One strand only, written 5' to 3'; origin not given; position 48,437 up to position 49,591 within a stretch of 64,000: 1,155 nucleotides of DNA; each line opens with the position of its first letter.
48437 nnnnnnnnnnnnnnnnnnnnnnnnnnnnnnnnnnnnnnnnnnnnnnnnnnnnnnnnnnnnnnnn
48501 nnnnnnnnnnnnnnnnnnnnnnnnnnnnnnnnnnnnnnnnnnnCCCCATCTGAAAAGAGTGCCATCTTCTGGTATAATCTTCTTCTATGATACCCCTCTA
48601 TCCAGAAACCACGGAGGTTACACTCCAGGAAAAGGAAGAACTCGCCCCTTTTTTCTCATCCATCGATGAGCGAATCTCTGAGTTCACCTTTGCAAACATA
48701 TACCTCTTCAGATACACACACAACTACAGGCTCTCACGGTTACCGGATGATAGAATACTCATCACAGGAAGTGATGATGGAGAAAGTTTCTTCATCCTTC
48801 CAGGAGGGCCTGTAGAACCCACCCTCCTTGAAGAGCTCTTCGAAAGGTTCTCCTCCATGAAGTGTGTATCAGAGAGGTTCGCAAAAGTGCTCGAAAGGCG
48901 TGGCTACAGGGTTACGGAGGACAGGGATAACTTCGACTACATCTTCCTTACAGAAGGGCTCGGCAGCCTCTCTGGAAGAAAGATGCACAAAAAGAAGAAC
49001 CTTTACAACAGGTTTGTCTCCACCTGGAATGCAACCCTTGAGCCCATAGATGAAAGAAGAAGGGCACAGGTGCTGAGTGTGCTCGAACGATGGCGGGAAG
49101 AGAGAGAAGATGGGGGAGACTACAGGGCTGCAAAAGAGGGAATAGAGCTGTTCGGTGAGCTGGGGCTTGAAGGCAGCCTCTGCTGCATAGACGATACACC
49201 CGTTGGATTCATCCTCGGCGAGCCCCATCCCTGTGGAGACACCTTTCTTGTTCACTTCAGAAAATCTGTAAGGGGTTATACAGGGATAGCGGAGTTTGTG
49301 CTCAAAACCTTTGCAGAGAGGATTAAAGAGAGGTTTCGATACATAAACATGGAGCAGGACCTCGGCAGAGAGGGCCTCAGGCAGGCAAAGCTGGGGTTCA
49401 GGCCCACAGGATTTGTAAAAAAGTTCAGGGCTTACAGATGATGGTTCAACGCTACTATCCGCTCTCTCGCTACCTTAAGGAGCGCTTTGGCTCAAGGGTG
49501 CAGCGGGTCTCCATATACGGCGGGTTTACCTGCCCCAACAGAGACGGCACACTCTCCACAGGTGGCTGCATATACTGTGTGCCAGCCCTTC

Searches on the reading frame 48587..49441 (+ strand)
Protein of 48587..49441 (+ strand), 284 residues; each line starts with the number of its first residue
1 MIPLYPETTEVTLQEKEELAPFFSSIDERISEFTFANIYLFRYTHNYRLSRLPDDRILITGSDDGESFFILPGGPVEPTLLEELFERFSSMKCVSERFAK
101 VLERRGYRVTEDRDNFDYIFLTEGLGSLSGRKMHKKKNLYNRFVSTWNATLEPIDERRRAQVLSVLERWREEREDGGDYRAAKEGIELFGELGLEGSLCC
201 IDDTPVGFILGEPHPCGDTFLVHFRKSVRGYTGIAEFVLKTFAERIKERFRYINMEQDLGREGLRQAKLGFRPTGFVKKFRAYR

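Call 3: search_protein_families(library=pfam, proteins=[window:48587-49441:+], max_evalue=0.01)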
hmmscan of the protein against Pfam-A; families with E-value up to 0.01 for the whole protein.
window:48587-49441:+ (284 aa): 1 family
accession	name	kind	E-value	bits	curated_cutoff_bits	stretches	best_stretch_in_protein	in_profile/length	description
PF09924.15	LPG_synthase_C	-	2.5e-40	138.9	27.5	1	25-283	3-298/298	Phosphatidylglycerol lysyltransferase, C-terminal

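Call 4: search_protein_families(library=ncbifam, proteins=[window:48587-49441:+], max_evalue=0.01)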
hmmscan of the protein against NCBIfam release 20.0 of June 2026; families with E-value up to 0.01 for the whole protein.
window:48587-49441:+ (284 aa): 0 families

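Call 6: search_solved_structures(query=window:48587-49441:+, max_evalue=1, show_alignments=1)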
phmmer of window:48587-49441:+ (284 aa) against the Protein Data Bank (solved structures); distinct sequences matched with E-value up to 1: 1.
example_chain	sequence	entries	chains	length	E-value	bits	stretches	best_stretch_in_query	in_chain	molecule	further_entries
2hqy_A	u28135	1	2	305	1.8e-26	96.2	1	10-282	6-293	conserved hypothetical protein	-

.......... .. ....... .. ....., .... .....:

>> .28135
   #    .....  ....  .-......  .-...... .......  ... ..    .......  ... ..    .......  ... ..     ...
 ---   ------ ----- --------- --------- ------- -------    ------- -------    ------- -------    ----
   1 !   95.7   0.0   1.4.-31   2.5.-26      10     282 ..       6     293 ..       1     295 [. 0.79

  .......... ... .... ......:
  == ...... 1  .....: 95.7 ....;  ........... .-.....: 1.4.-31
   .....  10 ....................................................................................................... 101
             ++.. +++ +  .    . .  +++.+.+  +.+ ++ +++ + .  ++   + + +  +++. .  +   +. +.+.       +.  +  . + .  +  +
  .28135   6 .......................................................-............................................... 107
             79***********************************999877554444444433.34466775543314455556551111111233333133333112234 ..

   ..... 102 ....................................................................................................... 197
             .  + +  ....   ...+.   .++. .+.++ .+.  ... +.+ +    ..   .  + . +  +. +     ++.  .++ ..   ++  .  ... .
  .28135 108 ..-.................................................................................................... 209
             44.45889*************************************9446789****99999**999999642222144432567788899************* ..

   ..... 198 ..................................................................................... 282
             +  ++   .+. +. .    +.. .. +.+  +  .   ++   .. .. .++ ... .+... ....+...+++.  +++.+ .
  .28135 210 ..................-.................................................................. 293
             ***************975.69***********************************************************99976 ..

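Call 15: find_homologous_proteins(query=window:48587-49441:+, max_evalue=0.00001)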
Query window:48587-49441:+ (284 aa): 2348 proteins with E <= 0.00001 among 3936 candidates; the best 120 are listed.
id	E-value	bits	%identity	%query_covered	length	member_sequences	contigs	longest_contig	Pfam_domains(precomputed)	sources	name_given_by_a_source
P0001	3.4e-189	645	100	100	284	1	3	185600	PF09924.16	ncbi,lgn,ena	-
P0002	2.9e-167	573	90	100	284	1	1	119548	PF09924.16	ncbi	-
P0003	3.3e-144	497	79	100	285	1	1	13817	PF09924.16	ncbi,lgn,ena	-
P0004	1.9e-143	495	78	100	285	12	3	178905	PF09924.16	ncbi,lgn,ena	-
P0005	1.1e-122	427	68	100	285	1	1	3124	PF09924.16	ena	-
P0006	1.1e-91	325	53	99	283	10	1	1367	PF09924.16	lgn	-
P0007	2.4e-88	314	51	99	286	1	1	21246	PF09924.16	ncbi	-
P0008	1.0e-87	312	51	98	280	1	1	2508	PF09924.16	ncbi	ncbi:MAG: DUF2156 domain-containing protein, partial [Thermodesulfobacteriota bacterium]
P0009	3.8e-87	310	52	99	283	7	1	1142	PF09924.16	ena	-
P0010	2.1e-86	308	50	100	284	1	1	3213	PF09924.16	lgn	-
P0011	2.1e-84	301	50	99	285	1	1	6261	PF09924.16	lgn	-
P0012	2.4e-84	301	49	99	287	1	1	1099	PF09924.16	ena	-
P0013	3.8e-84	300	51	99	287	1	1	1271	PF09924.16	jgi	jgi:uncharacterized protein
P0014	5.4e-84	300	51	99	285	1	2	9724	PF09924.16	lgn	-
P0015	1.3e-83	299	51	99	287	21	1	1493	PF09924.16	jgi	-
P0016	1.3e-83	299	50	99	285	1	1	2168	PF09924.16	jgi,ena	-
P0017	1.6e-83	298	51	100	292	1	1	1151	PF09924.16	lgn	-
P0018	1.8e-83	298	49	99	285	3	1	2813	PF09924.16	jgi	-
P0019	1.9e-83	298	49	100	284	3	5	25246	PF09924.16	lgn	-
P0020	4.0e-83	297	49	99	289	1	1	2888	PF09924.16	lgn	-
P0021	4.7e-83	297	49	99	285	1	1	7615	PF09924.16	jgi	-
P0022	5.4e-83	296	48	99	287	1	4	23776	PF09924.16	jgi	jgi:hypothetical protein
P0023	1.0e-82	296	49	99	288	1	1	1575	PF09924.16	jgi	jgi:hypothetical protein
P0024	1.1e-82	295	48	99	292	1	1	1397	PF09924.16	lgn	-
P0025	1.9e-82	295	48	100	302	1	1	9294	PF09924.16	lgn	-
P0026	2.1e-82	295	50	99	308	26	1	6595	PF09924.16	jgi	-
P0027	2.1e-82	295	49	99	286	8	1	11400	PF09924.16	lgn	-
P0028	2.3e-82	294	48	100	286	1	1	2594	PF09924.16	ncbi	-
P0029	2.5e-82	294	50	99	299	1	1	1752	PF09924.16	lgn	-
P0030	2.6e-82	294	53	94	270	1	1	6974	PF09924.16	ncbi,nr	ncbi:MAG: DUF2156 domain-containing protein [Deltaproteobacteria bacterium]|nr:DUF2156 domain-contai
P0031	4.6e-82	293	49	99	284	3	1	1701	PF09924.16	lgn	-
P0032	4.8e-82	293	49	99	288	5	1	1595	PF09924.16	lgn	-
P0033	5.4e-82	293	47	100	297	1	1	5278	PF09924.16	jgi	jgi:hypothetical protein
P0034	5.8e-82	293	49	100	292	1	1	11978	PF09924.16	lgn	-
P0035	7.2e-82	293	50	99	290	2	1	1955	PF09924.16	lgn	-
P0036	9.4e-82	292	48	99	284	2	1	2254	PF09924.16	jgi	-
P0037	9.6e-82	292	50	99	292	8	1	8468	PF09924.16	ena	-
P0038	1.1e-81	292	51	95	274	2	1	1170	PF09924.16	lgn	-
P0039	1.2e-81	292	49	100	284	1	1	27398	PF09924.16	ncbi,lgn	ncbi:MAG: DUF2156 domain-containing protein [Candidatus Zhuqueibacterota bacterium]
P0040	1.4e-81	292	48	99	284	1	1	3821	PF09924.16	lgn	-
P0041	1.6e-81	292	50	99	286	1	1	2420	PF09924.16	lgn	-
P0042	1.7e-81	292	49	99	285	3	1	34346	PF09924.16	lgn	-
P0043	2.4e-81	291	49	99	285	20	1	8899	PF09924.16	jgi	-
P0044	3.1e-81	291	48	100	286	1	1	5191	PF09924.16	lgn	-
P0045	4.4e-81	290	49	99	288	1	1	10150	PF09924.16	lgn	-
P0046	4.6e-81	290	50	100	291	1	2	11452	PF09924.16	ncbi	ncbi:MAG: DUF2156 domain-containing protein [Thermodesulfobacteriota bacterium]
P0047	6.0e-81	290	48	99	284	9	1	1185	PF09924.16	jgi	-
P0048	6.4e-81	290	50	99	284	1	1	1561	PF09924.16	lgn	-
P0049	6.9e-81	290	48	99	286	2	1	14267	PF09924.16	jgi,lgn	-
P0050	8.1e-81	289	49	99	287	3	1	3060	PF09924.16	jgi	jgi:uncharacterized protein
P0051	1.2e-80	289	46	99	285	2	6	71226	PF09924.16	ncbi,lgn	-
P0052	1.2e-80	289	50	100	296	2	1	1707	PF09924.16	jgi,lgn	jgi:hypothetical protein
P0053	1.3e-80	289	48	99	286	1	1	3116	PF09924.16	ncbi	-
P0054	1.5e-80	288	49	100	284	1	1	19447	PF09924.16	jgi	-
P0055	1.5e-80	288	49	99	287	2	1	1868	PF09924.16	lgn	-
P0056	1.6e-80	288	48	99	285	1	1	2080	PF09924.16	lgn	-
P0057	1.9e-80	288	48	99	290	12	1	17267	PF09924.16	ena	-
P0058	2.0e-80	288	49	100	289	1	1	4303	PF09924.16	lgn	-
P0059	2.1e-80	288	49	99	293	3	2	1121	PF09924.16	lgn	-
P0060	2.6e-80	288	49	100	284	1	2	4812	PF09924.16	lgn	-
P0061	2.9e-80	288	48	99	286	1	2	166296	PF09924.16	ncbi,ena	-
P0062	3.1e-80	287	49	100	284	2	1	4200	PF09924.16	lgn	-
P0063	3.3e-80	287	48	99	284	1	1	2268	PF09924.16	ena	-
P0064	3.5e-80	287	48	100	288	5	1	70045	PF09924.16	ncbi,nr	ncbi:hypothetical protein BMS3Abin05_01673 [bacterium BMS3Abin05]|nr:hypothetical protein BMS3Abin05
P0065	3.9e-80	287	49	99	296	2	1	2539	PF09924.16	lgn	-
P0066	4.1e-80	287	46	100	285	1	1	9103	PF09924.16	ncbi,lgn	-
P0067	4.5e-80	287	47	100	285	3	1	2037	PF09924.16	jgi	jgi:uncharacterized protein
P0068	4.6e-80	287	50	99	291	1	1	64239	PF09924.16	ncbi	-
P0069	4.7e-80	287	49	99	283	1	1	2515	PF09924.16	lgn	-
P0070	4.9e-80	287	49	99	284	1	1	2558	PF09924.16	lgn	-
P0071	5.3e-80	287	49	99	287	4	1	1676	PF09924.16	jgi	jgi:hypothetical protein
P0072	5.5e-80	287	49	100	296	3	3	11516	PF09924.16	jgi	jgi:hypothetical protein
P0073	5.7e-80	287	47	99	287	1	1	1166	PF09924.16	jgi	jgi:uncharacterized protein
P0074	6.1e-80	286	49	99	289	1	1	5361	PF09924.16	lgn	-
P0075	6.3e-80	286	48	99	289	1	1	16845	PF09924.16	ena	-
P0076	7.2e-80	286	46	100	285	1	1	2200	PF09924.16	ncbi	-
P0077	7.3e-80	286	48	99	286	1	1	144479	PF09924.16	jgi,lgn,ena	-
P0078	7.5e-80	286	47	100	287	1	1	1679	PF09924.16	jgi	-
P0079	8.0e-80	286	49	99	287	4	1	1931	PF09924.16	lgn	-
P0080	8.3e-80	286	48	99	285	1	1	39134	PF09924.16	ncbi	ncbi:MAG: phosphatidylglycerol lysyltransferase domain-containing protein [Desulfobulbaceae bacteriu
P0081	8.5e-80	286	49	99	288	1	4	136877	PF09924.16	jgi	jgi:hypothetical protein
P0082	8.7e-80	286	48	97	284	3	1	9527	PF09924.16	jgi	jgi:hypothetical protein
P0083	1.1e-79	286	47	99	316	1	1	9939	PF09924.16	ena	-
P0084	1.2e-79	286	48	100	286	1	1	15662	PF09924.16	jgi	-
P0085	1.2e-79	285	48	100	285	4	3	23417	PF09924.16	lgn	-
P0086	1.3e-79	285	49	100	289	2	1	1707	PF09924.16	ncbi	-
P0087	1.8e-79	285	47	99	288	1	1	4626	PF09924.16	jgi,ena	-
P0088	2.2e-79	285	48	99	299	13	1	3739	PF09924.16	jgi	-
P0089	2.2e-79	285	50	99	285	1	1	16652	PF09924.16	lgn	-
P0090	2.5e-79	284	48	99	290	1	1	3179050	PF09924.16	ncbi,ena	-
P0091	2.6e-79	284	50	99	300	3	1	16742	PF09924.16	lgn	-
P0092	2.9e-79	284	46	100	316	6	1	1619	PF09924.16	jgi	-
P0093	2.9e-79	284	47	100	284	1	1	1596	PF09924.16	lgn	-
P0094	3.3e-79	284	47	99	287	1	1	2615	PF09924.16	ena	-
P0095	3.8e-79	284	47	99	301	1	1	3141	PF09924.16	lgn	-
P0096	4.2e-79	284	48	100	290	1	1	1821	PF09924.16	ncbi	ncbi:MAG: DUF2156 domain-containing protein [bacterium]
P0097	4.4e-79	284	46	99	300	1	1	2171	PF09924.16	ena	-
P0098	4.5e-79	284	49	99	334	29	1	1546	PF09924.16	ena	-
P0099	4.6e-79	284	48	100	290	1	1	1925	PF09924.16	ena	-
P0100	4.8e-79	283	46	99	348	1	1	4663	PF09924.16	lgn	-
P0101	5.7e-79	283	47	99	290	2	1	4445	PF09924.16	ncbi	-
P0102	6.2e-79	283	46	100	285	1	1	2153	PF09924.16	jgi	-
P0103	6.3e-79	283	47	99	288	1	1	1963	PF09924.16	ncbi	-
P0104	6.8e-79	283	48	99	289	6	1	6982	PF09924.16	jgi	-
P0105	7.0e-79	283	48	99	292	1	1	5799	PF09924.16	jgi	jgi:hypothetical protein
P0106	7.8e-79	283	48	100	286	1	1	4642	PF09924.16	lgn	-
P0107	8.7e-79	283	46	99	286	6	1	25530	PF09924.16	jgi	-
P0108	1.0e-78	282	47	100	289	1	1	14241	PF09924.16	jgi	-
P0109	1.0e-78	282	47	100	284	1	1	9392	PF09924.16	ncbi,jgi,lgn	-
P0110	1.1e-78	282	50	93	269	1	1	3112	PF09924.16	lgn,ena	-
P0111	1.1e-78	282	48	99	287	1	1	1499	PF09924.16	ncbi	-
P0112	1.3e-78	282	47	99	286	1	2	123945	PF09924.16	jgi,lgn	jgi:hypothetical protein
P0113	1.5e-78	282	46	99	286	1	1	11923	PF09924.16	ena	-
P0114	1.5e-78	282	48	99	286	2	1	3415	PF09924.16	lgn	-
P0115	1.7e-78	282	47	100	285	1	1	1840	PF09924.16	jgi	jgi:uncharacterized protein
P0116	1.8e-78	282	47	100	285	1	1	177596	PF09924.16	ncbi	ncbi:MAG: DUF2156 domain-containing protein [Thermodesulfobacteriota bacterium]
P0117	1.9e-78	282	47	99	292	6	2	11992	PF09924.16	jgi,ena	-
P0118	2.1e-78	281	47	100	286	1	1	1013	PF09924.16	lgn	-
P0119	2.1e-78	281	48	99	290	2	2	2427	PF09924.16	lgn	-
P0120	2.1e-78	281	48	100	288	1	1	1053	PF09924.16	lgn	-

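Call 17: find_related_loci(query=A1, collection=genome_contigs, flank=6000)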
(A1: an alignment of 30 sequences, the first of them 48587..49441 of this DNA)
Query A1 (284 aa) in genome_contigs; peptide patterns used: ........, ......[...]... (x = any residue, [..] = any of these).
599 stretches matched a pattern (row limit reached: there are more); 579 encode a relative of the query (tblastn E <= 1e-3); the best 80 are kept; 80 distinct loci.
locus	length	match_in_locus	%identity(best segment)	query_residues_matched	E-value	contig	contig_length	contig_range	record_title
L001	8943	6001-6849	48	1-283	8e-85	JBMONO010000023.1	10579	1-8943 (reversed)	MAG: Thermodesulfobacteriota bacterium isolate Betzabe_MAG078 MAG078_23, whole genome shotgun sequence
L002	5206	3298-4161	47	2-284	2e-83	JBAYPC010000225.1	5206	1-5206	MAG: Alkalispirochaeta sp. isolate SO_2016_LW2_129 scaffold37339_LW138R_2016, whole genome shotgun sequence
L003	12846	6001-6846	47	1-282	5e-83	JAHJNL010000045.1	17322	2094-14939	MAG: Proteobacteria bacterium isolate Old_saline_glass_biofilm.mb.15 Old_saline_glass_b.mb.15_k141_20213, whole genome s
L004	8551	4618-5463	47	1-282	1e-82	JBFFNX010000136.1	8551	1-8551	MAG: Desulfurivibrionaceae bacterium isolate Mix_mud18.2022.04.88 k141_1865140_length_8551_cov_24.9766, whole genome sho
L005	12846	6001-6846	46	1-282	9e-83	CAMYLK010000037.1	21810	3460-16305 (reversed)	MAG: uncultured Desulfobulbaceae bacterium isolate FCS_M_Desulfobacterota_12 genome assembly, contig: NODE_1610_length_2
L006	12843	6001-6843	48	2-282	1e-81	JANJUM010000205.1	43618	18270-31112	MAG: Desulforhopalus sp. isolate RXS1_metabat.bin.31 RXS1_k141_129748, whole genome shotgun sequence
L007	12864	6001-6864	44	2-284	3e-81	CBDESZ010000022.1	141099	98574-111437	MAG: Alkalispirochaeta sp. isolate 52462b18-c26b-428b-be18-86563201c1c0 genome assembly, contig: contig_22, whole genome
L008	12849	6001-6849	48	1-284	1e-80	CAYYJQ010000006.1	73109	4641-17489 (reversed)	MAG TPA_asm: uncultured Thermodesulfobacteriota bacterium isolate SRP216583_co1_58 genome assembly, contig: NODE_147_len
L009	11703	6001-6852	44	1-284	2e-80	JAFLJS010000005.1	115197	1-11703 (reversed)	MAG: Desulfocapsa sp. isolate MC-05 c_000000182669_1, whole genome shotgun sequence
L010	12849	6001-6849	46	1-283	1e-80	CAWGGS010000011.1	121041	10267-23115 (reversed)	MAG: uncultured delta proteobacterium isolate MFD02923.bin.1.89 genome assembly, contig: contig_22070, whole genome shot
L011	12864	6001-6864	45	1-283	5e-80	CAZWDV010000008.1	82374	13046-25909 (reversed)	MAG TPA_asm: uncultured Sediminispirochaeta sp. isolate binchicken_co8_71 genome assembly, contig: NODE_137_length_82374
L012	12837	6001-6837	45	5-283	6e-80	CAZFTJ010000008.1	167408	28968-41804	MAG TPA_asm: uncultured Spirochaetota bacterium isolate binchicken_co178_263 genome assembly, contig: NODE_169_length_16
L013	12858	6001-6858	45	2-282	1e-79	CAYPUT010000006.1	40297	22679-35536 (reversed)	MAG TPA_asm: uncultured Spirochaetaceae bacterium isolate SRP141376_co3_459 genome assembly, contig: NODE_2458_length_40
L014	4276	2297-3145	45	1-283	5e-79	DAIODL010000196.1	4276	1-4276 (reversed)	MAG TPA_asm: Desulfobulbus sp. isolate CTOTU1904 NODE_8815_length_4276_cov_4.173656, whole genome shotgun sequence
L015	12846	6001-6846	45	2-283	7e-79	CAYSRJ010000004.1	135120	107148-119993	MAG TPA_asm: uncultured Spirochaetota bacterium isolate binchicken_co94_333 genome assembly, contig: NODE_67_length_1351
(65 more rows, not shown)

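Call 20: find_encoding_contigs(protein=P0002, flank=6000, max_places=3)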
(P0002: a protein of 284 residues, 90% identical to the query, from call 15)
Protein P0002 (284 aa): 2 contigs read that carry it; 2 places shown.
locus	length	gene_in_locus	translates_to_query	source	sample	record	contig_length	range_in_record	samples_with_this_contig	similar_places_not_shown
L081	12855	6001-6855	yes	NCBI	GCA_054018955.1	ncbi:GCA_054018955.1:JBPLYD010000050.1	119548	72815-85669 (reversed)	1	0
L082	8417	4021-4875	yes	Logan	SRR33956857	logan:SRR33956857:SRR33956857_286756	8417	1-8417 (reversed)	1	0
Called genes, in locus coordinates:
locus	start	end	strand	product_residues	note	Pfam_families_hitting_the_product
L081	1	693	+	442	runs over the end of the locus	PF04413:Glycos_transf_N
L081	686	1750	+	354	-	PF02606:LpxK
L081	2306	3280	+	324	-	PF00348:polyprenyl_synt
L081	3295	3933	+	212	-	PF00730:HhH-GPD, PF00633:HHH (weak)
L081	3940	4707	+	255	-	PF00106:adh_short, PF23441:SDR (weak), PF13561:adh_short_C2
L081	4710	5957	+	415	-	PF27218:MJ0043_C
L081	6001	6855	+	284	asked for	PF09924:LPG_synthase_C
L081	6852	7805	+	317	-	PF04055:Radical_SAM, PF16199:Radical_SAM_C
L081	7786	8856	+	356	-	PF02073:Peptidase_M29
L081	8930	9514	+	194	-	PF13580:SIS_2, PF01380:SIS (faint)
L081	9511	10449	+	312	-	-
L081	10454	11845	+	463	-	PF00206:Lyase_1, PF14698:ASL_C2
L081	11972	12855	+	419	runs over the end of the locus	PF00278:Orn_DAP_Arg_deC, PF01168:Ala_racemase_N (weak), PF02784:Orn_Arg_deC_N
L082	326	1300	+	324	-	PF00348:polyprenyl_synt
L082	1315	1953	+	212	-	PF00730:HhH-GPD, PF00633:HHH (weak)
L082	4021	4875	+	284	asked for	PF09924:LPG_synthase_C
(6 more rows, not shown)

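Call 21: find_encoding_contigs(protein=P0004, flank=6000, max_places=3)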
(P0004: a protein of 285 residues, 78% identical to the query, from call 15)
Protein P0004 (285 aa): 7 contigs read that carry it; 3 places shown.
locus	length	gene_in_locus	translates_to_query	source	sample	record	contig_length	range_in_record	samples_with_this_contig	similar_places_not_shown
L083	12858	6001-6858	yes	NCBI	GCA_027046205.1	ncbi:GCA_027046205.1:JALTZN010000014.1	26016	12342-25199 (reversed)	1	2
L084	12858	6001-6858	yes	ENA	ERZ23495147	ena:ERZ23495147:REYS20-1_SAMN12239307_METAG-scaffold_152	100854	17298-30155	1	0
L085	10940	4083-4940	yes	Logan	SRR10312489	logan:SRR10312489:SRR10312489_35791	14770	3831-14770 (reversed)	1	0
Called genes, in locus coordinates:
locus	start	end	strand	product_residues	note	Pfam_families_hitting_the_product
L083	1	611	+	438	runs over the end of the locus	PF04413:Glycos_transf_N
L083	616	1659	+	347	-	PF02606:LpxK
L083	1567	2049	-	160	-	-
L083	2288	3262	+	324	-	PF00348:polyprenyl_synt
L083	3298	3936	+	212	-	PF00730:HhH-GPD, PF00633:HHH (weak)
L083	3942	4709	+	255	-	PF00106:adh_short, PF23441:SDR (weak), PF13561:adh_short_C2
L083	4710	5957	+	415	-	PF27218:MJ0043_C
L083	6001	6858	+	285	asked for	PF09924:LPG_synthase_C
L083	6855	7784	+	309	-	PF04055:Radical_SAM, PF16199:Radical_SAM_C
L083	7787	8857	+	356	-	PF02073:Peptidase_M29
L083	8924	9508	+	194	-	PF13580:SIS_2, PF01380:SIS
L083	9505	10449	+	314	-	-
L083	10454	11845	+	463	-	PF00206:Lyase_1, PF14698:ASL_C2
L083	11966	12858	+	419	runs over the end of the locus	PF00278:Orn_DAP_Arg_deC, PF01168:Ala_racemase_N (faint), PF02784:Orn_Arg_deC_N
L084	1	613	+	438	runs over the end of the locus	PF04413:Glycos_transf_N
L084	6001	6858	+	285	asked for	PF09924:LPG_synthase_C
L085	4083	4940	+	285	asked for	PF09924:LPG_synthase_C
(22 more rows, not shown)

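Call 22: find_encoding_contigs(protein=P0007, flank=6000, max_places=3)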
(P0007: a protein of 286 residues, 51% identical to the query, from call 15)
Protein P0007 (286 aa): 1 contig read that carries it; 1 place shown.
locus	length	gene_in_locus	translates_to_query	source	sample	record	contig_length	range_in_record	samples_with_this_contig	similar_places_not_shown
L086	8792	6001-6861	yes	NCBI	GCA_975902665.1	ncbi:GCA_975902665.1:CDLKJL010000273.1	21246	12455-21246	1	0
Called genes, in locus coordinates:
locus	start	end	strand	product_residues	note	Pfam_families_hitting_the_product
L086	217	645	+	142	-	-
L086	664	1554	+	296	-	PF13453:Zn_ribbon_TFIIB, PF27499:CsmB (faint)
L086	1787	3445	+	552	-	PF00496:SBP_bac_5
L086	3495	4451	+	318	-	PF19300:BPD_transp_1_N, PF00528:BPD_transp_1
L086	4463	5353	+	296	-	PF12911:OppC_N, PF00528:BPD_transp_1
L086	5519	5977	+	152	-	PF00903:Glyoxalase, PF13669:Glyoxalase_4 (weak), PF18029:Glyoxalase_6 (weak)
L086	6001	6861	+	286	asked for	PF09924:LPG_synthase_C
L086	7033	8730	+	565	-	PF07881:Fucose_iso_N1, PF07882:Fucose_iso_N2, PF02952:Fucose_iso_C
